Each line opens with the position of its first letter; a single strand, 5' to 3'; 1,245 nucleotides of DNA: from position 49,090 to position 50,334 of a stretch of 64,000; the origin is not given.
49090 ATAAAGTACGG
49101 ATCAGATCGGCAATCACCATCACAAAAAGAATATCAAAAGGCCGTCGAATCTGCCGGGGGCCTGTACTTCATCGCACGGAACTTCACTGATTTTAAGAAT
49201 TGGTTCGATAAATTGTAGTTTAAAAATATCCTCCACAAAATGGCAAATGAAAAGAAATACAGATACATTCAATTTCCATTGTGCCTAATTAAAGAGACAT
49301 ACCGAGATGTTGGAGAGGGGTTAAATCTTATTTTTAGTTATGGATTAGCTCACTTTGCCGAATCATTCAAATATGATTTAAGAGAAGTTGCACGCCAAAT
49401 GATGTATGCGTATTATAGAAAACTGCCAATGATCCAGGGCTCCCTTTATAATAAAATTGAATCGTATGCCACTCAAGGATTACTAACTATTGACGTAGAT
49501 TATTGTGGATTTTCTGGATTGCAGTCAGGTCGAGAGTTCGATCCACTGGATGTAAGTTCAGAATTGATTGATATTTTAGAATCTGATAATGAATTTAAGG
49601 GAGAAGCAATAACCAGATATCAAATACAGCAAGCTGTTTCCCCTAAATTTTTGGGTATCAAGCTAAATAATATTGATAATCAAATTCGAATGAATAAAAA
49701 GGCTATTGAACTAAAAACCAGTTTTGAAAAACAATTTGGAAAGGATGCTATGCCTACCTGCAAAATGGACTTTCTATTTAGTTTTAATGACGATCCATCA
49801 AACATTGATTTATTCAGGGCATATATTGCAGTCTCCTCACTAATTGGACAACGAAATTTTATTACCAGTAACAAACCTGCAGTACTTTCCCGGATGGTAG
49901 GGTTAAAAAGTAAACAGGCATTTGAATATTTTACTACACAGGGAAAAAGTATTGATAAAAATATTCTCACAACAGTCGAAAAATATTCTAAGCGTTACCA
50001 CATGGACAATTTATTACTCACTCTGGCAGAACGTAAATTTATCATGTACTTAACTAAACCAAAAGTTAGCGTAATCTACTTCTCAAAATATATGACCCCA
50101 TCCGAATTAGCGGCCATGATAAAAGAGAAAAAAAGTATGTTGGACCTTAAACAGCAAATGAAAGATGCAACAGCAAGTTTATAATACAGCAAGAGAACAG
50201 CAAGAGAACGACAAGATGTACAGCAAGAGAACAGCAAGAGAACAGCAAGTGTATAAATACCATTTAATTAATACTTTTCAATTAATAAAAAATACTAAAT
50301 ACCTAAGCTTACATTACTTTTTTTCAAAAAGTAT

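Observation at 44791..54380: Unclassifiable ~9.6-kb integrative element in tRNA-Arg(ACG) with 17-bp att repeats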

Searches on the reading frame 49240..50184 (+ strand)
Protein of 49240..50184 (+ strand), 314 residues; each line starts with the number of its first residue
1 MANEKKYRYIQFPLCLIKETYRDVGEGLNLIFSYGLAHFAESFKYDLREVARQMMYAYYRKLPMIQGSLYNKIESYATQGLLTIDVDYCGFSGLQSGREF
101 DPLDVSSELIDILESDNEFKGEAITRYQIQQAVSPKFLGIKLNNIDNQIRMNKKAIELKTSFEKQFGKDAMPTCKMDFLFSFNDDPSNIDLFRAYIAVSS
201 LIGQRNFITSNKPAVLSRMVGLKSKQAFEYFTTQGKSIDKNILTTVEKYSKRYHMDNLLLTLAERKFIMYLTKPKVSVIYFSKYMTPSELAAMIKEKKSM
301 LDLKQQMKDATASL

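Call 6: search_protein_families(library=pfam, proteins=[window:49240-50184:+], max_evalue=0.01)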
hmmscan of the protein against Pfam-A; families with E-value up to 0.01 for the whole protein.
window:49240-50184:+ (314 aa): 0 families

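Call 7: search_protein_families(library=phrogs, proteins=[window:49240-50184:+], max_evalue=0.01)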
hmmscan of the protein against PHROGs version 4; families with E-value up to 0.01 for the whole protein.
window:49240-50184:+ (314 aa): 0 families

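Call 9: search_protein_families(library=ncbifam, proteins=[window:49240-50184:+], max_evalue=0.01)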
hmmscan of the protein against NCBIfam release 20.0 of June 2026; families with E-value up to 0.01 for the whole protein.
window:49240-50184:+ (314 aa): 0 families

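Call 16: search_protein_families(library=padloc, proteins=[window:49240-50184:+], max_evalue=0.01)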
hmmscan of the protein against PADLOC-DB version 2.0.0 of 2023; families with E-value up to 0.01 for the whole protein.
window:49240-50184:+ (314 aa): 0 families

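Call 25: find_related_loci(query=window:49240-50181:+, collection=viral_contigs, flank=10000)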
Query window:49240-50181:+ (314 aa) in viral_contigs; peptide patterns used: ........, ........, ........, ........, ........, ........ (x = any residue, [..] = any of these).
3 stretches matched a pattern, but none encodes a relative of the query by tblastn (E <= 1e-3).

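Call 27: find_homologous_proteins(query=window:49240-50181:+, max_evalue=0.001)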
Query window:49240-50181:+ (314 aa): 91 proteins with E <= 0.001 among 1068 candidates.
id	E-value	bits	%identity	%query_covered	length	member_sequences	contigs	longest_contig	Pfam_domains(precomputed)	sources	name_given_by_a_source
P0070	2.0e-202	689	100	100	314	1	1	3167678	-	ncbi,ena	-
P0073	1.3e-101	358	54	98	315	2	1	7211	-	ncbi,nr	ncbi:MAG: hypothetical protein Q8S54_08095 [Bacteroidota bacterium]|nr:hypothetical protein [Bactero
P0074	1.6e-101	358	57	98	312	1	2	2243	-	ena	-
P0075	2.6e-100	354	56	98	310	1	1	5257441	-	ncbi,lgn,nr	ncbi:MAG: hypothetical protein HXX14_01820 [Bacteroidetes bacterium]|nr:hypothetical protein [Bacter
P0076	2.8e-96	340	52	100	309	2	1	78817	-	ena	-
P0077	7.4e-95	336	54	100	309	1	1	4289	-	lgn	-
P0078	3.0e-94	334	54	100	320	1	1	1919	-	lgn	-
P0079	3.7e-94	333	53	100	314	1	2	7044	-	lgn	-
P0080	4.6e-94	333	52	100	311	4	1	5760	-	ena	-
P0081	8.6e-94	332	52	98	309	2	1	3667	-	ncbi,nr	ncbi:MAG: hypothetical protein Q8T08_06470 [Ignavibacteria bacterium]|nr:hypothetical protein [Ignav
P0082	1.1e-93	332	51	100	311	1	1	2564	-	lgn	-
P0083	9.4e-93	329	52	99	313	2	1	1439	-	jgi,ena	-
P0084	2.6e-92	327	52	98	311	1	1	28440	-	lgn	-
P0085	3.1e-92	327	52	99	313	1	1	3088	-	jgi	jgi:hypothetical protein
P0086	4.4e-92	327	52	98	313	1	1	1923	-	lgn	-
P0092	1.6e-90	321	50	100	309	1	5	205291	-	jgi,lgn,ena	-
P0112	1.4e-83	299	48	100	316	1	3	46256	-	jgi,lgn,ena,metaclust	metaclust:\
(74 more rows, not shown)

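Call 28: find_encoding_contigs(protein=P0075, flank=10000, max_places=3)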
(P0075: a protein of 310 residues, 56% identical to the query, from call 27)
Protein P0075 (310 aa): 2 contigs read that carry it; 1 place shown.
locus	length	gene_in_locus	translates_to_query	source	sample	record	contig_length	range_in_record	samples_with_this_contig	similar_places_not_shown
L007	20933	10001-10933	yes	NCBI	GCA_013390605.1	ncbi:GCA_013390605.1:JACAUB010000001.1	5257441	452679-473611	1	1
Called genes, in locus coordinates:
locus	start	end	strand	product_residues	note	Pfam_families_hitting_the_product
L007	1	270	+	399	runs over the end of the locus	-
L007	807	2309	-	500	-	PF03951:Gln-synt_N, PF00120:Gln-synt_C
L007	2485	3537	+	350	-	PF03741:TerC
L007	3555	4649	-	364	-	PF03308:MeaB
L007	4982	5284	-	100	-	-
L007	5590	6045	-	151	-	-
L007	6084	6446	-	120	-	-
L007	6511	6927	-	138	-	-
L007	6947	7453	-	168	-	-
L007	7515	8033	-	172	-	-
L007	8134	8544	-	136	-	PF06271:RDD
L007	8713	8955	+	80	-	PF13560:HTH_31, PF01381:HTH_3, PF13443:HTH_26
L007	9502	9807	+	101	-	PF00376:MerR (weak), PF12728:HTH_17 (weak)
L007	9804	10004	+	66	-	-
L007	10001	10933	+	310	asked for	-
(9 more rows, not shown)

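Call 29: find_encoding_contigs(protein=P0112, flank=10000, max_places=3)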
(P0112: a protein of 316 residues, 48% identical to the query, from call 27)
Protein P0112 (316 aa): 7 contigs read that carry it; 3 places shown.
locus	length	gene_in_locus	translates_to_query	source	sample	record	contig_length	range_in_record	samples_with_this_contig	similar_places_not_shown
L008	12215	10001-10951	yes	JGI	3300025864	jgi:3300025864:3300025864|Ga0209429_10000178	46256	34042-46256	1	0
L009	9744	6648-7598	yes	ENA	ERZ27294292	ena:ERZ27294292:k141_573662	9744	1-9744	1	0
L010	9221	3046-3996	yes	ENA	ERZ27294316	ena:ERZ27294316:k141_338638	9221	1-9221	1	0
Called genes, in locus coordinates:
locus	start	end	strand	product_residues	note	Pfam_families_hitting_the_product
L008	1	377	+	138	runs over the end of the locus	-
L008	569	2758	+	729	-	PF19313:DUF5916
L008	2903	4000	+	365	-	PF01594:AI-2E_transport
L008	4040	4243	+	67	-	-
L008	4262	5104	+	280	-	-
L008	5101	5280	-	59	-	-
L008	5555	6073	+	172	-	PF14376:Haem_bd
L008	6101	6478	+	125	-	-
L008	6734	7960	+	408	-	PF17293:Arm-DNA-bind_5, PF13102:Phage_int_SAM_5, PF00589:Phage_integrase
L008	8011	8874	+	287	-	-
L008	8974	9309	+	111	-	PF12728:HTH_17 (weak)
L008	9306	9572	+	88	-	-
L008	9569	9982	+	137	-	-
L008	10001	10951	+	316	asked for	-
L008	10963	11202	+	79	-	PF02796:HTH_7 (weak), PF13412:HTH_24 (weak), PF01381:HTH_3 (weak), PF08281:Sigma70_r4_2 (weak)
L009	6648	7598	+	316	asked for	-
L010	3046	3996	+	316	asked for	-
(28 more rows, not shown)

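Call 30: find_encoding_contigs(protein=P0092, flank=10000, max_places=3)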
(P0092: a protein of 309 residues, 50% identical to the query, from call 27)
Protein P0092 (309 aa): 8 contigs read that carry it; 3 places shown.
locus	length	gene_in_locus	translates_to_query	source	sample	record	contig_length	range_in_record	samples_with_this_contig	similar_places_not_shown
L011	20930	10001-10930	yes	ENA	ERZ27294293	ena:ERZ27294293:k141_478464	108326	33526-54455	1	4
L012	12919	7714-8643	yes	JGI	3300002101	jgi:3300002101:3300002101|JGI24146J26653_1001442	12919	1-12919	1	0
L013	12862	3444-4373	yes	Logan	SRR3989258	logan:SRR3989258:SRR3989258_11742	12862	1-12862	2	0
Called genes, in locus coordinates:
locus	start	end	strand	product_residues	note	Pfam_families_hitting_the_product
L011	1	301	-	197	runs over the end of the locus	PF00440:TetR_N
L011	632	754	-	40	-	-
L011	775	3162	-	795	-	PF01120:Alpha_L_fucos, PF16757:Fucosidase_C (faint)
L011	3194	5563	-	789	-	PF14498:Glyco_hyd_65N_2, PF22124:Glyco_hydro_95_cat, PF21307:Glyco_hydro_95_C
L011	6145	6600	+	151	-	PF04191:PEMT, PF04140:ICMT (weak)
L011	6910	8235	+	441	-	PF13102:Phage_int_SAM_5, PF00589:Phage_integrase (weak)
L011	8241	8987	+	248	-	-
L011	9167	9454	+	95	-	-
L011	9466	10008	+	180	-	-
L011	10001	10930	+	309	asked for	-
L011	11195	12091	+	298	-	-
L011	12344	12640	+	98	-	-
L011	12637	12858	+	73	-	-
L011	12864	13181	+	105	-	-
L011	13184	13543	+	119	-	-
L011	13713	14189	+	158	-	-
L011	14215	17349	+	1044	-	-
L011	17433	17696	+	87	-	-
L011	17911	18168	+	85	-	-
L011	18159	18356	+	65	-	-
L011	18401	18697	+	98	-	-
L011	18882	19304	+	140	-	-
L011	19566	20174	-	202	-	PF01300:Sua5_yciO_yrdC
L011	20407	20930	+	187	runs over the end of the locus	PF13858:DUF4199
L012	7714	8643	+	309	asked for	-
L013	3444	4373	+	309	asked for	-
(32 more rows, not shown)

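Call 34: search_protein_families(library=phrogs, proteins=[L011:8241-8987:+, L011:9466-10008:+, L011:11195-12091:+, L011:12344-12640:+, L011:12864-13181:+, L011:13175-13543:+, L011:13713-14189:+, L011:14215-17349:+, L011:17352-17696:+, L011:18864-19304:+], max_evalue=0.01)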
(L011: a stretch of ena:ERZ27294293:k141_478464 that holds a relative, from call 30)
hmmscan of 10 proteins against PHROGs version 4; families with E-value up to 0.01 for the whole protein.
L011:8241-8987:+ (248 aa): 0 families

L011:9466-10008:+ (180 aa): 3 families
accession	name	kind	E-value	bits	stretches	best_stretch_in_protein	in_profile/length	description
phrog_93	-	DNA, RNA and nucleotide metabolism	4.4e-07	29.9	1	104-172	373-440/613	endonuclease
phrog_824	-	unknown function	1.6e-05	25.9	1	111-168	111-169/265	-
phrog_843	-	DNA, RNA and nucleotide metabolism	0.00064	20.4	1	90-173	33-121/177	Holliday junction resolvase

L011:11195-12091:+ (298 aa): 0 families

L011:12344-12640:+ (98 aa): 2 families
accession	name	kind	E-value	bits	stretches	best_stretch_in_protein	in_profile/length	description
phrog_8771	-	unknown function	6.4e-05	23.9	1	9-94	28-119/142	-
phrog_15261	-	unknown function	0.0006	21.2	1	2-70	6-76/99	-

L011:12864-13181:+ (105 aa): 0 families

L011:13175-13543:+ (122 aa): 0 families

L011:13713-14189:+ (158 aa): 2 families
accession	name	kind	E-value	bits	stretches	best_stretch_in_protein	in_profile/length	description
phrog_5377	-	unknown function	3.9e-39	135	1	4-154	3-146/147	-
phrog_5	-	connector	0.0019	19.1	1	4-68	91-154/239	tail completion or Neck1 protein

L011:14215-17349:+ (1044 aa): 1 family
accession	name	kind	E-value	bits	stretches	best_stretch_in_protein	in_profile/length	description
phrog_101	-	transcription regulation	0.0011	19.7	0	897-946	115-164/203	CII-like transcriptional activator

L011:17352-17696:+ (114 aa): 0 families

L011:18864-19304:+ (146 aa): 4 families
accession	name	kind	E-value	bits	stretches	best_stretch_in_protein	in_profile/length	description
phrog_35295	-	unknown function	8.7e-43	148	1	4-142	230-385/794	-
phrog_16625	-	moron, auxiliary metabolic gene and host takeover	1.3e-36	127.3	1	4-129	249-377/869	Bxa ADP-ribosyl transferase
phrog_7625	-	head and packaging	1.3e-27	97.8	1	3-132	173-314/504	head morphogenesis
phrog_115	-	head and packaging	0.00018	21.8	1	6-114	251-355/665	minor head protein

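Call 35: search_protein_families(library=pfam, proteins=[L011:8241-8987:+, L011:9466-10008:+, L011:11195-12091:+, L011:12344-12640:+, L011:12864-13181:+, L011:13175-13543:+, L011:13713-14189:+, L011:14215-17349:+, L011:17352-17696:+, L011:18864-19304:+], max_evalue=0.01)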
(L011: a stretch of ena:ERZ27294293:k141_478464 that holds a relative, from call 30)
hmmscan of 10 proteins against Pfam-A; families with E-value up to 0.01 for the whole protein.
L011:8241-8987:+ (248 aa): 0 families

L011:9466-10008:+ (180 aa): 1 family
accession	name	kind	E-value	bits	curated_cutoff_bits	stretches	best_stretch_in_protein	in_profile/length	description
PF08774.17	VRR_NUC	-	0.00073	20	23.8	0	81-160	28-112/116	VRR-NUC domain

L011:11195-12091:+ (298 aa): 0 families

L011:12344-12640:+ (98 aa): 1 family
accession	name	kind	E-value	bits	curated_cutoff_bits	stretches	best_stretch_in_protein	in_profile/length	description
PF18932.5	DUF5681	-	0.0046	17.9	27.5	1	3-31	6-34/77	Family of unknown function (DUF5681)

L011:12864-13181:+ (105 aa): 0 families

L011:13175-13543:+ (122 aa): 0 families

L011:13713-14189:+ (158 aa): 0 families

L011:14215-17349:+ (1044 aa): 0 families

L011:17352-17696:+ (114 aa): 0 families

L011:18864-19304:+ (146 aa): 0 families

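Call 50: search_protein_families(library=pfam, proteins=[L051:5318-5956:+, L037:4243-4920:+, L034:11796-12635:+, L074:5303-6100:+, L051:5959-6594:+, L058:261-911:+, L051:2102-2734:+, L019:12499-14355:+, L015:7718-9190:+, L074:6843-8174:+], max_evalue=0.05)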
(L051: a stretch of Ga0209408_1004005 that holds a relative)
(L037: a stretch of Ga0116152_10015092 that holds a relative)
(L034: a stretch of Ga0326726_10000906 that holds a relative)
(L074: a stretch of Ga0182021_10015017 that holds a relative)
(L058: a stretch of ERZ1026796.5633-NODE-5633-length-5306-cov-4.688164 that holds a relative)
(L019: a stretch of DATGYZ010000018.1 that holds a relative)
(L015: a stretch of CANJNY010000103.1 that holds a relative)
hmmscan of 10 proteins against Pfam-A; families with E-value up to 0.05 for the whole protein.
L051:5318-5956:+ (212 aa): 0 families

L037:4243-4920:+ (225 aa): 1 family
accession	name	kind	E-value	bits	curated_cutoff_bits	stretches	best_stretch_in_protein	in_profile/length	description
PF19817.4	DUF6300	-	0.022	15.3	27.8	0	18-53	47-81/110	Family of unknown function (DUF6300)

L034:11796-12635:+ (279 aa): 2 families
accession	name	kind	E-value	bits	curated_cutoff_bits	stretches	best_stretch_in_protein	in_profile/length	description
PF18206.8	Porphyrn_cat_1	-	0.0038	18.3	27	1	4-42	9-48/105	Porphyranase beta-sandwich domain 1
PF08681.18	TacA1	-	0.043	14.2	21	0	21-39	1-19/80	Antitoxin TacA 1-like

L074:5303-6100:+ (265 aa): 0 families

L051:5959-6594:+ (211 aa): 3 families
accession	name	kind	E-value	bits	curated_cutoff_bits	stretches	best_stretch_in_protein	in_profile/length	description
PF20606.3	DUF6799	-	0.022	15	26.8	0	160-185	37-62/63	Domain of unknown function (DUF6799)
PF06152.16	Phage_min_cap2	-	0.023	14.1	26.3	1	52-111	7-62/366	Phage minor capsid protein 2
PF06160.17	EzrA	-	0.023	13.5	39.6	1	47-129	16-98/557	Septation ring formation regulator, EzrA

L058:261-911:+ (216 aa): 2 families
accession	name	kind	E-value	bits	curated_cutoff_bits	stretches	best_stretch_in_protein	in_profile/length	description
PF11300.13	DUF3102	-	1.8e-10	41.6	24.4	1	27-75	22-70/129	Protein of unknown function (DUF3102)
PF20594.3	DUF6794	-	0.0016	18.9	27.1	1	37-85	27-73/83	Domain of unknown function (DUF6794)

L051:2102-2734:+ (210 aa): 1 family
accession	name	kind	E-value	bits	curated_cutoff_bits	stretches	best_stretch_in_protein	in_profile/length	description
PF09687.15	PRESAN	-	0.026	15.4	23.7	0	38-75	85-121/125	Plasmodium RESA N-terminal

L019:12499-14355:+ (618 aa): 0 families

L015:7718-9190:+ (490 aa): 1 family
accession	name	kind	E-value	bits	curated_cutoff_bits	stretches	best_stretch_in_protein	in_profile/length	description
PF22530.2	Terminase-T7_RNaseH-like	-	2.6e-05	24.9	27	1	325-422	1-97/108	Terminase Bacteriophage T7, Ribonuclease H-like domain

L074:6843-8174:+ (443 aa): 1 family
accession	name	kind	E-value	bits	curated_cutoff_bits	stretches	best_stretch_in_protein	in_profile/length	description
PF03237.21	Terminase_6N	-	0.00025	21.2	22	1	28-235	2-203/215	Terminase large subunit, T4likevirus-type, N-terminal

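Call 51: search_protein_families(library=phrogs, proteins=[L051:5318-5956:+, L037:4243-4920:+, L034:11796-12635:+, L074:5303-6100:+, L051:5959-6594:+, L058:261-911:+, L051:2102-2734:+, L019:12499-14355:+, L015:7718-9190:+, L074:6843-8174:+], max_evalue=0.05)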
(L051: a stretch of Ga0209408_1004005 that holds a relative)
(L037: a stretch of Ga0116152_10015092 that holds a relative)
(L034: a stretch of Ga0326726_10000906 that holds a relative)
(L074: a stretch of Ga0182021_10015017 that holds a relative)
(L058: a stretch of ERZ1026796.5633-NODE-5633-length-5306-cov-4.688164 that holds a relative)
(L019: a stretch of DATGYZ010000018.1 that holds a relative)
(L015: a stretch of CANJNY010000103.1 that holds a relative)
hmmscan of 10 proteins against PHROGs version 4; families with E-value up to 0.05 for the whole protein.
L051:5318-5956:+ (212 aa): 0 families

L037:4243-4920:+ (225 aa): 0 families

L034:11796-12635:+ (279 aa): 0 families

L074:5303-6100:+ (265 aa): 0 families

L051:5959-6594:+ (211 aa): 3 families
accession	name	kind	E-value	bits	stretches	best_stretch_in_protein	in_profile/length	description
phrog_12993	-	unknown function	0.015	16.2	1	43-77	56-90/143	-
phrog_13196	-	tail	0.036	15.1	0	97-160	82-144/151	major tail protein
phrog_2231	-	unknown function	0.048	13.1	0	51-97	265-311/674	-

L058:261-911:+ (216 aa): 4 families
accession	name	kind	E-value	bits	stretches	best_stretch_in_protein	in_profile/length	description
phrog_6146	-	unknown function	5.1e-21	76.4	1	10-97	35-132/197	-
phrog_15609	-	unknown function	2.3e-10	41.3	1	28-76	29-77/316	-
phrog_1748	-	unknown function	0.00027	21.2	1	15-70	51-105/302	-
phrog_11916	-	unknown function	0.023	16.1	1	40-74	5-38/107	-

L051:2102-2734:+ (210 aa): 0 families

L019:12499-14355:+ (618 aa): 3 families
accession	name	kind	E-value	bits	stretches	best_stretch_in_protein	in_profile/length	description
phrog_33803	-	unknown function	9.3e-16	58.2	1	5-446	123-586/762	-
phrog_30639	-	unknown function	2.9e-14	53.4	1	4-222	4-224/815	-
phrog_23570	-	head and packaging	1.3e-11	44.5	1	1-133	1-135/905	virion structural protein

L015:7718-9190:+ (490 aa): 5 families
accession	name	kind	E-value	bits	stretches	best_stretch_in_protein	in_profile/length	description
phrog_38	-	head and packaging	1.3e-88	299.6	2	185-475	406-705/760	terminase large subunit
phrog_4758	-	head and packaging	1.4e-56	192.5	1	25-260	22-240/243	terminase large subunit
phrog_30251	-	head and packaging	2.8e-50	172.4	1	47-462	42-449/799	terminase large subunit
phrog_5573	-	head and packaging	2.6e-27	96.8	1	243-480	7-241/250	terminase large subunit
phrog_979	-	head and packaging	0.022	14.4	1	330-482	452-608/642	terminase large subunit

L074:6843-8174:+ (443 aa): 2 families
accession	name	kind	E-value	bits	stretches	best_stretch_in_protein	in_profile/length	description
phrog_2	-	head and packaging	1.3e-26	94.6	1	16-428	275-595/807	terminase large subunit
phrog_979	-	head and packaging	3.6e-18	66.6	2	14-174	157-307/642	terminase large subunit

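Call 60: search_dna_similar(query=window:49240-50181:+, collection=phages, mode=protein, max_evalue=0.01, max_rows=15)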
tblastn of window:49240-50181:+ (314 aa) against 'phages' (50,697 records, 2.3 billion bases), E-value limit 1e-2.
No match.

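Call 61: search_dna_similar(query=window:49240-50181:+, collection=plasmids, mode=protein, max_evalue=0.01, max_rows=15)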
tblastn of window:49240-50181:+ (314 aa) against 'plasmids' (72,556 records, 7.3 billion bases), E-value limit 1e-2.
No match.
